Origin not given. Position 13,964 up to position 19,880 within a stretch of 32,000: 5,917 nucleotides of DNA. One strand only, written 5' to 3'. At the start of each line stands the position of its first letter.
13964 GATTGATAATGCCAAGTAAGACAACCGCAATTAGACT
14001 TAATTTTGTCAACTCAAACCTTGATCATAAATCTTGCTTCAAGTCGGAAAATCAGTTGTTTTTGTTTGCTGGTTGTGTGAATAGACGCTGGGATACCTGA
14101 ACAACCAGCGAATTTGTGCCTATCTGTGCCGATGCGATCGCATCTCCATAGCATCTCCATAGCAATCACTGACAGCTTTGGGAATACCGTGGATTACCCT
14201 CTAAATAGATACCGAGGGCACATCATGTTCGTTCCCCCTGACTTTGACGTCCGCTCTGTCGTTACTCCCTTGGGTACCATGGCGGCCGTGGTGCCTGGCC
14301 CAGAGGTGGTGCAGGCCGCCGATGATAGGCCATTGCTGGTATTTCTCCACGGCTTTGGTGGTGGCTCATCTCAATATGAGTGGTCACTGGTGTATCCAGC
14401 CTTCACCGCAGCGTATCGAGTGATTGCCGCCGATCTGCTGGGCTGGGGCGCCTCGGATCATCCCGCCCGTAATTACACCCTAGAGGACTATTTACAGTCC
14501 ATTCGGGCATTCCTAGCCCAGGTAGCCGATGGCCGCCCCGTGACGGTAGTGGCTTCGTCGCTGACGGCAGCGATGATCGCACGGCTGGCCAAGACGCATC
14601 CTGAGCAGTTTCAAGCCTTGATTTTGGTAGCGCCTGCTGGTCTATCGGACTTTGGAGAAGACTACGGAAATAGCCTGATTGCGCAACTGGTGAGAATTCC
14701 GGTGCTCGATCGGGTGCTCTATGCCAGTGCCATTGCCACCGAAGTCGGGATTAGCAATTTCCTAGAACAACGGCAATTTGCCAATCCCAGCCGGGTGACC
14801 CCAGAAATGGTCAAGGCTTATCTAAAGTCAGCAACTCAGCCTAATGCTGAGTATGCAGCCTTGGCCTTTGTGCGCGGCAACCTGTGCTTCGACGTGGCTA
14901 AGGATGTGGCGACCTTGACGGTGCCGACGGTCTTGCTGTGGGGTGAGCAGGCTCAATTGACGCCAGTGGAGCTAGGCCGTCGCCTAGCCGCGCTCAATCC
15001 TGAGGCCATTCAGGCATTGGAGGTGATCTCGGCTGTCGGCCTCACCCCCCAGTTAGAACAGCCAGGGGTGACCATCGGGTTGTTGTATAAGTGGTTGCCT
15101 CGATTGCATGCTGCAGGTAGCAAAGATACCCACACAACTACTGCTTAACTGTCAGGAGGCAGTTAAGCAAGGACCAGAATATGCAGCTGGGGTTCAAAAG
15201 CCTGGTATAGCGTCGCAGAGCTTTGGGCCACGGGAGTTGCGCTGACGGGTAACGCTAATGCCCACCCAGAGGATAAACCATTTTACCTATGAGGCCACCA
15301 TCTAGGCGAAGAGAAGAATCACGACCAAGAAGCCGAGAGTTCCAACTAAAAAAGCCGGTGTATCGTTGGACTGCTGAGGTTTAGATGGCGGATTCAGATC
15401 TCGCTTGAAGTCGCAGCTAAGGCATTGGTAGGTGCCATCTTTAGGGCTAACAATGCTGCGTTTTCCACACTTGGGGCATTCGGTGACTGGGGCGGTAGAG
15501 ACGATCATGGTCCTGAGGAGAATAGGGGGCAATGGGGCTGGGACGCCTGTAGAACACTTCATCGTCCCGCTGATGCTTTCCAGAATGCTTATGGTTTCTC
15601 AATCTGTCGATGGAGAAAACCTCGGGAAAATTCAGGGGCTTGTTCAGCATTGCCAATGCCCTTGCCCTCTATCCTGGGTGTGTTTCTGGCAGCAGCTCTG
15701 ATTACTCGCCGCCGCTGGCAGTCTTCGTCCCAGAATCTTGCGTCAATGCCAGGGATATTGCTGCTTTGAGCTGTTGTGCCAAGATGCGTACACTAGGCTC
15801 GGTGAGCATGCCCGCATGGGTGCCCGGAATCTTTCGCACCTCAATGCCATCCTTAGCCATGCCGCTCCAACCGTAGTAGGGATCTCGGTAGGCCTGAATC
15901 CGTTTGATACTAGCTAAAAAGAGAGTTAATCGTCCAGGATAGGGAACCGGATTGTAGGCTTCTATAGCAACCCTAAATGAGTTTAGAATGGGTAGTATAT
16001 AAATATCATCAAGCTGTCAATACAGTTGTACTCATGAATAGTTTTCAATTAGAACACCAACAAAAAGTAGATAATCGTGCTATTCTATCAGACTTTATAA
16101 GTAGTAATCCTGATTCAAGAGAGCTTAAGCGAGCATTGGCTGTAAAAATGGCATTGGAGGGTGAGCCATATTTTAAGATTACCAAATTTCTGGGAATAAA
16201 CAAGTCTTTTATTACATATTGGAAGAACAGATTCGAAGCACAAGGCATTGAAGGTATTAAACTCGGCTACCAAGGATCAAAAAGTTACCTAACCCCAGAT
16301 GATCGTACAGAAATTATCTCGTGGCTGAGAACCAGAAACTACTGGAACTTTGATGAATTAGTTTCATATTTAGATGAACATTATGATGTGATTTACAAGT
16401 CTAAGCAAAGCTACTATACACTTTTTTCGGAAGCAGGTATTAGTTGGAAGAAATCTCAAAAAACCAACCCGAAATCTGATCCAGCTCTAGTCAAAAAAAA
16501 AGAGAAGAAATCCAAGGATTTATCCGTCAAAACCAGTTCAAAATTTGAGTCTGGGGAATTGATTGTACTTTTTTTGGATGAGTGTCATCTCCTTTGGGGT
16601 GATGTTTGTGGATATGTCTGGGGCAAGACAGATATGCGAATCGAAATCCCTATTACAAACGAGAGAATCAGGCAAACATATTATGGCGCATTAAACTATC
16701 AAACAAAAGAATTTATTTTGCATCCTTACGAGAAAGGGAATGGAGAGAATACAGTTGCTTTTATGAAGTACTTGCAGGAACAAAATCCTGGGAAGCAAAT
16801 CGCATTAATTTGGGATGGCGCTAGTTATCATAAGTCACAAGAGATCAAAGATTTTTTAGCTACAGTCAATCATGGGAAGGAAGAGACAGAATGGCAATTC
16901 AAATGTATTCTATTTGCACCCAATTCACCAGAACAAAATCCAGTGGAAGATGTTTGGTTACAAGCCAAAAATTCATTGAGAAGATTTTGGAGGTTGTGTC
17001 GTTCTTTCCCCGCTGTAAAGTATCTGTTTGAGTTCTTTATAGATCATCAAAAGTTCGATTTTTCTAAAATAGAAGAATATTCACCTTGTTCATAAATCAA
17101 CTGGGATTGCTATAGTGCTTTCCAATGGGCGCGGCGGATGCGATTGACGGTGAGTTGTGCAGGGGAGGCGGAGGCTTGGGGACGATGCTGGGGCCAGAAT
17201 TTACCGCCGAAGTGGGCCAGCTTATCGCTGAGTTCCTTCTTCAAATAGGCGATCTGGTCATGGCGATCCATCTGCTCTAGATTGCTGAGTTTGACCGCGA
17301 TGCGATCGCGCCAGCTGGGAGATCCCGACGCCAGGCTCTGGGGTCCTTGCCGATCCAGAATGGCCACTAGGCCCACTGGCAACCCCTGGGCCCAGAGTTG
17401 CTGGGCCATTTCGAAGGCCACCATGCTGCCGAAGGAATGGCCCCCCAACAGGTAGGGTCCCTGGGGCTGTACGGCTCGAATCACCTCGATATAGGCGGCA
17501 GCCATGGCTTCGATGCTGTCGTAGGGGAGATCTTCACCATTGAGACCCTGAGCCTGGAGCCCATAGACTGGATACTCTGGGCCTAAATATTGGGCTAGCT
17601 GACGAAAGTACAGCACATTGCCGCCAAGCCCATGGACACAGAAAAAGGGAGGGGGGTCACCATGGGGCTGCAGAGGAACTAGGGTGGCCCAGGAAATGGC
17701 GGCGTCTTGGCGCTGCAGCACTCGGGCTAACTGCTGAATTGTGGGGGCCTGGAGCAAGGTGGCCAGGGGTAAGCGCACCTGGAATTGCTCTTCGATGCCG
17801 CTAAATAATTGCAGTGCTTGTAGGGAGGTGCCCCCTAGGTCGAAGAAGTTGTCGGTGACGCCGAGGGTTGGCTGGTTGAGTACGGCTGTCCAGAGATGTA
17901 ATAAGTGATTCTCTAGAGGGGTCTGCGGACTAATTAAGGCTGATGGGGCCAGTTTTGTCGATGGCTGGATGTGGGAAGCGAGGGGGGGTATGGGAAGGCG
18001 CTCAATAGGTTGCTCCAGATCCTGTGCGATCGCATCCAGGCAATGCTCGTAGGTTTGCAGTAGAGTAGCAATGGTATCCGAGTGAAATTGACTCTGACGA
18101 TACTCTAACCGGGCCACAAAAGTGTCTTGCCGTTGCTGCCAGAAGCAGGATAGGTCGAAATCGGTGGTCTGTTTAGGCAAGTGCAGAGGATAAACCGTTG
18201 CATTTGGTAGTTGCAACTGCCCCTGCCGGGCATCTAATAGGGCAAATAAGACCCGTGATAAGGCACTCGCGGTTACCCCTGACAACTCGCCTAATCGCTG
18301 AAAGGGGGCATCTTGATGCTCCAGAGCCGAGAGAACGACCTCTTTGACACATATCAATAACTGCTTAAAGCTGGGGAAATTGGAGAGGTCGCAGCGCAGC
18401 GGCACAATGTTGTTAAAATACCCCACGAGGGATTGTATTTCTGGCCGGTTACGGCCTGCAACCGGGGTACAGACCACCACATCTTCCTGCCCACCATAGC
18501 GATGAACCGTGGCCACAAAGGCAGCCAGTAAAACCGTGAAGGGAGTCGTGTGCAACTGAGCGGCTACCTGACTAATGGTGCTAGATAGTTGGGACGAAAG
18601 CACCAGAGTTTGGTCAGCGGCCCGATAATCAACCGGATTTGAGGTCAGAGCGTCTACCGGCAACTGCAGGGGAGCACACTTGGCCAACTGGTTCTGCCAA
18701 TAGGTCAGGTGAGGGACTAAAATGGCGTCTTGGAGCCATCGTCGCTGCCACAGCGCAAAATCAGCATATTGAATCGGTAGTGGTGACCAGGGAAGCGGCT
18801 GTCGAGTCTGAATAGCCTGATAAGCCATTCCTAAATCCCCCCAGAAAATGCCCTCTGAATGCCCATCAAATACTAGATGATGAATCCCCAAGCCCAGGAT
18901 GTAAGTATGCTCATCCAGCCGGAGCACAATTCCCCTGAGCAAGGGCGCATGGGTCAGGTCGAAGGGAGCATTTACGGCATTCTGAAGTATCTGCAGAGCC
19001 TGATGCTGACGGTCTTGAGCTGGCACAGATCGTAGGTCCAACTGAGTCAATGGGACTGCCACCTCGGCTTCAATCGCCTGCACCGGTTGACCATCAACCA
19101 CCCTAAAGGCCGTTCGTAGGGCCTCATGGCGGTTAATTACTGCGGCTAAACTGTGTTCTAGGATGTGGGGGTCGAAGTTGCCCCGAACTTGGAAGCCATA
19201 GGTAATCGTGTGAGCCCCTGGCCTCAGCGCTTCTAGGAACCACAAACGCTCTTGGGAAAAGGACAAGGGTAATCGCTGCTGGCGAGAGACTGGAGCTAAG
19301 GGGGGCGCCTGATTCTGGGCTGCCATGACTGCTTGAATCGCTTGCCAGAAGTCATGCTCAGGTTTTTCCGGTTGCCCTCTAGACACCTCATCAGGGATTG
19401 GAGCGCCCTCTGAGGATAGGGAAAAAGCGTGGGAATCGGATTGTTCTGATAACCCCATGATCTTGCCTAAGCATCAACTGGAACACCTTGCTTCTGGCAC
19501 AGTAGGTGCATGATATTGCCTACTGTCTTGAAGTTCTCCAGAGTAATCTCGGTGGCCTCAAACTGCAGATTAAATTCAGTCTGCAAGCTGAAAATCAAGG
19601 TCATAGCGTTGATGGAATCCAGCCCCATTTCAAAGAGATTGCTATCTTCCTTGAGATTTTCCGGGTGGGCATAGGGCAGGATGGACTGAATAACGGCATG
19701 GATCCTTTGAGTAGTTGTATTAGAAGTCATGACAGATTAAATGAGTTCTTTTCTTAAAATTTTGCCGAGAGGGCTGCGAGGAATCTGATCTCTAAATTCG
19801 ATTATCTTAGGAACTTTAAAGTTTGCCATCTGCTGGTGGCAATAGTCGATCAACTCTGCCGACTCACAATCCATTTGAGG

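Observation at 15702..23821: Orphan aryl-primed NRPS-like operon: chorismatase, adenylating enzyme, carrier protein, then an A-less C-T-TE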

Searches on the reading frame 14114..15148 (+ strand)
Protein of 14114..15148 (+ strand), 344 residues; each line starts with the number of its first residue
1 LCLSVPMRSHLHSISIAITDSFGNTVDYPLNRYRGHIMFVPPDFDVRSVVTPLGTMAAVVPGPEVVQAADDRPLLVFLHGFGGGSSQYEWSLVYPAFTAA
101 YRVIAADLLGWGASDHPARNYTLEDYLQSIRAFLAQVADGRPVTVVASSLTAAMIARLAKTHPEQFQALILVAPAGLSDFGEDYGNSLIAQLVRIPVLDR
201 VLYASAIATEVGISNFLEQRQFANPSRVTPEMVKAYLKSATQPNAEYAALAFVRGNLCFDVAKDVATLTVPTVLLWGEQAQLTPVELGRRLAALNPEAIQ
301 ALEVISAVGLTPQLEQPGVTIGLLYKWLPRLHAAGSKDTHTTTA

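Call 4: search_protein_families(library=pfam, proteins=[window:14114-15148:+], max_evalue=0.01)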
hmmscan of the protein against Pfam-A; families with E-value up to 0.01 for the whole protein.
window:14114-15148:+ (344 aa): 5 families
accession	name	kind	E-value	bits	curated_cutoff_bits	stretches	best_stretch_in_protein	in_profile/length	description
PF00561.26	Abhydrolase_1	-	2.4e-19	70.4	25.8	1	73-309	1-237/245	alpha/beta hydrolase fold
PF12697.13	Abhydrolase_6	-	5.4e-18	66.9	26.3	1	75-317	1-211/217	Alpha/beta hydrolase family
PF12146.15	Hydrolase_4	-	6.8e-15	55.5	27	1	72-304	4-226/239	Serine aminopeptidase, S33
PF06821.19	Ser_hydrolase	-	7e-05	23.2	22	1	77-178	3-94/172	Serine hydrolase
PF03096.20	Ndr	-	0.0042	16.3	23.3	1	151-318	109-266/283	Ndr family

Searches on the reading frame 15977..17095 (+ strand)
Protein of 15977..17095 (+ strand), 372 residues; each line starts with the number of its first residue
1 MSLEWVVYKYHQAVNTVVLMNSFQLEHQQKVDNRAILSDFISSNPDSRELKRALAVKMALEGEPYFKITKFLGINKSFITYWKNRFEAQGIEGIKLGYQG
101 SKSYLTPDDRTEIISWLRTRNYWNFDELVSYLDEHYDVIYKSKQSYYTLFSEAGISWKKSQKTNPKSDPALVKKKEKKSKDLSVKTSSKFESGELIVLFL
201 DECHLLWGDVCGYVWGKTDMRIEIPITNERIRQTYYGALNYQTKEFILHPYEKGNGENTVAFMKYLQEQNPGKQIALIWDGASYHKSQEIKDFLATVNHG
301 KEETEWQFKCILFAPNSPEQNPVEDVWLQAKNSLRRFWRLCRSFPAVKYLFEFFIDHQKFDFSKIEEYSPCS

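Call 4: search_protein_families(library=pfam, proteins=[window:15977-17095:+], max_evalue=0.01)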
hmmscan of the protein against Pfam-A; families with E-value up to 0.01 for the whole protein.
window:15977-17095:+ (372 aa): 6 families
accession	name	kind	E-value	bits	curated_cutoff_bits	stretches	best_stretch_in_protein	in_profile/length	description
PF13358.12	DDE_3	-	8.4e-18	65.1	28.6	1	197-336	2-135/146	DDE superfamily endonuclease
PF13592.12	HTH_33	-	1.2e-10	41.3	25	1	120-178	2-59/60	Winged helix-turn helix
PF13384.12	HTH_23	-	1.4e-07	31.5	24.6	1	47-94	2-49/50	Homeodomain-like domain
PF13518.12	HTH_28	-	2.8e-07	30.9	25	1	51-95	1-45/52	Helix-turn-helix domain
PF13565.12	HTH_32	-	1.6e-06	29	33.7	1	79-142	2-66/73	Homeodomain-like domain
PF13551.12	HTH_29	-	1.9e-06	28.3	28.1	1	52-98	1-48/64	Winged helix-turn helix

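Call 5: search_protein_families(library=ncbifam, proteins=[window:15977-17095:+], max_evalue=0.01)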
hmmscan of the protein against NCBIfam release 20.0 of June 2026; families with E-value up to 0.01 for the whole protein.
window:15977-17095:+ (372 aa): 2 families
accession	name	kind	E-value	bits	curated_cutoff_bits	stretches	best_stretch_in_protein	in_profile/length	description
NF033545.0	transpos_IS630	equivalog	8.4e-55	186.3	100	1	51-348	1-288/299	IS630 family transposase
NF033577.2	transpos_IS481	equivalog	3.6e-05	23.4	224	1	52-168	2-117/284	IS481 family transposase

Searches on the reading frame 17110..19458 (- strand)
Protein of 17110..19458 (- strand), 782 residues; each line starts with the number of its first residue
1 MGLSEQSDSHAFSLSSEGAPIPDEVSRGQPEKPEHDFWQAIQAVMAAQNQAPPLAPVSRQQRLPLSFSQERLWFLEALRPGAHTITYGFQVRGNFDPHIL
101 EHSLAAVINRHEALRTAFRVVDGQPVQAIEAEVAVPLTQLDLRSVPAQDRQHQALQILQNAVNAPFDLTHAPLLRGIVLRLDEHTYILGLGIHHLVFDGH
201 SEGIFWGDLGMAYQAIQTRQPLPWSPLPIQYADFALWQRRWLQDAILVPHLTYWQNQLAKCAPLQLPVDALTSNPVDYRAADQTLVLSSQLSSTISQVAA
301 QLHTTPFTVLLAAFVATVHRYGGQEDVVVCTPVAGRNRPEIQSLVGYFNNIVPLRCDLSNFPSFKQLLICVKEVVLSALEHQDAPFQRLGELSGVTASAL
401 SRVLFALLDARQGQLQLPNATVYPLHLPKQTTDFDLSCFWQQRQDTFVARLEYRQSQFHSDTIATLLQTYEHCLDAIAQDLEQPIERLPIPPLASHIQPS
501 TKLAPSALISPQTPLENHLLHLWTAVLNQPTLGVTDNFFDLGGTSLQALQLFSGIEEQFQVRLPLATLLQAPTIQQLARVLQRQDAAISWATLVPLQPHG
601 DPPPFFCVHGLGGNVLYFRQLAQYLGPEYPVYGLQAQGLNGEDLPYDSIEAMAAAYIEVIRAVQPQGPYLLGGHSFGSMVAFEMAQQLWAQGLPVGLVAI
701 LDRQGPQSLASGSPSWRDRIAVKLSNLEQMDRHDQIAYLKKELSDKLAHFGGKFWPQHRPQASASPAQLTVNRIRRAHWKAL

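Call 4: search_protein_families(library=pfam, proteins=[window:17110-19458:-], max_evalue=0.01)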
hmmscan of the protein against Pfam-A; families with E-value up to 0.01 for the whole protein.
window:17110-19458:- (782 aa): 6 families
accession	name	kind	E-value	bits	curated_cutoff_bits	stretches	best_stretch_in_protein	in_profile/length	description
PF00668.25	Condensation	-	3.9e-86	290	30.6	1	60-491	2-447/456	Condensation domain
PF00975.26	Thioesterase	-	1.1e-28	101.4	26.4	1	604-713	2-112/226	Thioesterase domain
PF00550.31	PP-binding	-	5.4e-15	55.8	20.8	1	519-580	3-66/67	Phosphopantetheine attachment site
PF00561.26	Abhydrolase_1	-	4.7e-08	33.4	25.8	1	603-687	1-89/245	alpha/beta hydrolase fold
PF12697.13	Abhydrolase_6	-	5.2e-08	34.3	26.3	1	606-721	2-113/217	Alpha/beta hydrolase family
PF12146.15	Hydrolase_4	-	0.0031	17.3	27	1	607-687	9-96/239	Serine aminopeptidase, S33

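Call 5: search_protein_families(library=ncbifam, proteins=[window:17110-19458:-], max_evalue=0.01)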
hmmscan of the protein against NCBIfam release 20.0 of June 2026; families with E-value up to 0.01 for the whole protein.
window:17110-19458:- (782 aa): 10 families
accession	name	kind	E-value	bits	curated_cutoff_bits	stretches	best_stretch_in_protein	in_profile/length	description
NF004282.0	PRK05691.1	subfamily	1.3e-94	316.8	4090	2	37-486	649-1105/4334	non-ribosomal peptide synthase/polyketide synthase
NF047350.1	aureusi_NRPS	equivalog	7.6e-53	178.9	2500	2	42-488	973-1408/2373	aureusimine non-ribosomal peptide synthetase AusA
NF007605.2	PRK10252.1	equivalog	2.2e-34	118.2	2400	2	510-708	970-1171/1292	enterobactin non-ribosomal peptide synthetase EntF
NF038078.1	NRPS_MxcG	equivalog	1.4e-27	95.4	2300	2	60-367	2-304/1442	myxochelin non-ribosomal peptide synthetase MxcG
TIGR03443.1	alpha_am_amid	equivalog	3.2e-21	74.5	1030.1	2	510-584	844-920/1390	L-aminoadipate-semialdehyde dehydrogenase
NF040607.1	mycolic_Pks13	equivalog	2.5e-17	61.7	2100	1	509-709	1326-1522/1680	polyketide synthase Pks13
NF041803.1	NRPS_SolG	exception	1.2e-08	33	2200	1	506-579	1081-1153/1163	solanimycin non-ribosomal peptide synthetase SolG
NF011457.0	PRK14875.1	equivalog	2.5e-06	26.7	307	1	599-687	129-218/372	acetoin dehydrogenase dihydrolipoyllysine-residue acetyltransferase subunit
TIGR03056.1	bchO_mg_che_rel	equivalog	0.0046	16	172.55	1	601-688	27-116/278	alpha/beta fold hydrolase BchO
NF005480.0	PRK07081.1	equivalog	0.0082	16.1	72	0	531-570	21-60/83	acyl carrier protein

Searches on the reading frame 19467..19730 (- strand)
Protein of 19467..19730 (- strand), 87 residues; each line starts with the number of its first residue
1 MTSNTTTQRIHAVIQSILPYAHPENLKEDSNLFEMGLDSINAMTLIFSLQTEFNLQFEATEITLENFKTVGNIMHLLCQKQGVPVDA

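Call 4: search_protein_families(library=pfam, proteins=[window:19467-19730:-], max_evalue=0.01)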
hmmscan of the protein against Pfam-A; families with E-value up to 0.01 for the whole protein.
window:19467-19730:- (87 aa): 1 family
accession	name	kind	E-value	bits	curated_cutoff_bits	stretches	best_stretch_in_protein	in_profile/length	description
PF00550.31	PP-binding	-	4.5e-12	46.5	20.8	1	8-76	1-66/67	Phosphopantetheine attachment site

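Call 5: search_protein_families(library=ncbifam, proteins=[window:19467-19730:-], max_evalue=0.01)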
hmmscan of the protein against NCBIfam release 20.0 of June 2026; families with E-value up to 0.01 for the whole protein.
window:19467-19730:- (87 aa): 17 families
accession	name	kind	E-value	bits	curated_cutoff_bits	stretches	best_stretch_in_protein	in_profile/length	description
NF052616.1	ACP_for_OlsHI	equivalog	7.5e-08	32.6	130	1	10-81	8-81/83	ornithine lipid biosynthesis acyl carrier protein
NF005480.0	PRK07081.1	equivalog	2.1e-06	27.6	72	1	23-76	19-72/83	acyl carrier protein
NF005798.0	PRK07639.1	equivalog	3.1e-06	27.5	100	1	1-81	1-82/91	petrobactin biosynthesis protein AsbD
NF003464.0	PRK05087.1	equivalog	4.8e-06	26.5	68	1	27-77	23-74/78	D-alanine--poly(phosphoribitol) ligase subunit DltC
NF002148.0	PRK00982.1-2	subfamily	5.3e-06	26.2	71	1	4-81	3-78/79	acyl carrier protein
NF058660.1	cispen_ACP_AmcB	equivalog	3.1e-05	24.1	80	1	21-80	18-78/80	cispentacin biosynthesis acyl carrier protein AmcB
NF002150.0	PRK00982.1-4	subfamily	0.00014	22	66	1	9-81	9-79/80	acyl carrier protein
NF003757.0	PRK05350.1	equivalog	0.00015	21.9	65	1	8-72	5-68/83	acyl carrier protein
TIGR00517.1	acyl_carrier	equivalog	0.0002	21.2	70.45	1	5-77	3-73/77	acyl carrier protein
NF009104.0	PRK12449.1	equivalog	0.00021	21.2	70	1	1-80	1-78/80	acyl carrier protein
NF005502.0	PRK07117.1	equivalog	0.00023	21.3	79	1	3-80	3-78/82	acyl carrier protein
TIGR03443.1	alpha_am_amid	equivalog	0.00038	17.9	1030.1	1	4-58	847-900/1390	L-aminoadipate-semialdehyde dehydrogenase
TIGR01688.1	dltC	equivalog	0.00054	20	52.35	1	28-77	21-71/73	D-alanine--poly(phosphoribitol) ligase subunit 2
NF002149.0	PRK00982.1-3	equivalog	0.003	17.4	106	1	6-60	4-58/78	acyl carrier protein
NF047350.1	aureusi_NRPS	equivalog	0.0035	14.2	2500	1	3-85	1922-1998/2373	aureusimine non-ribosomal peptide synthetase AusA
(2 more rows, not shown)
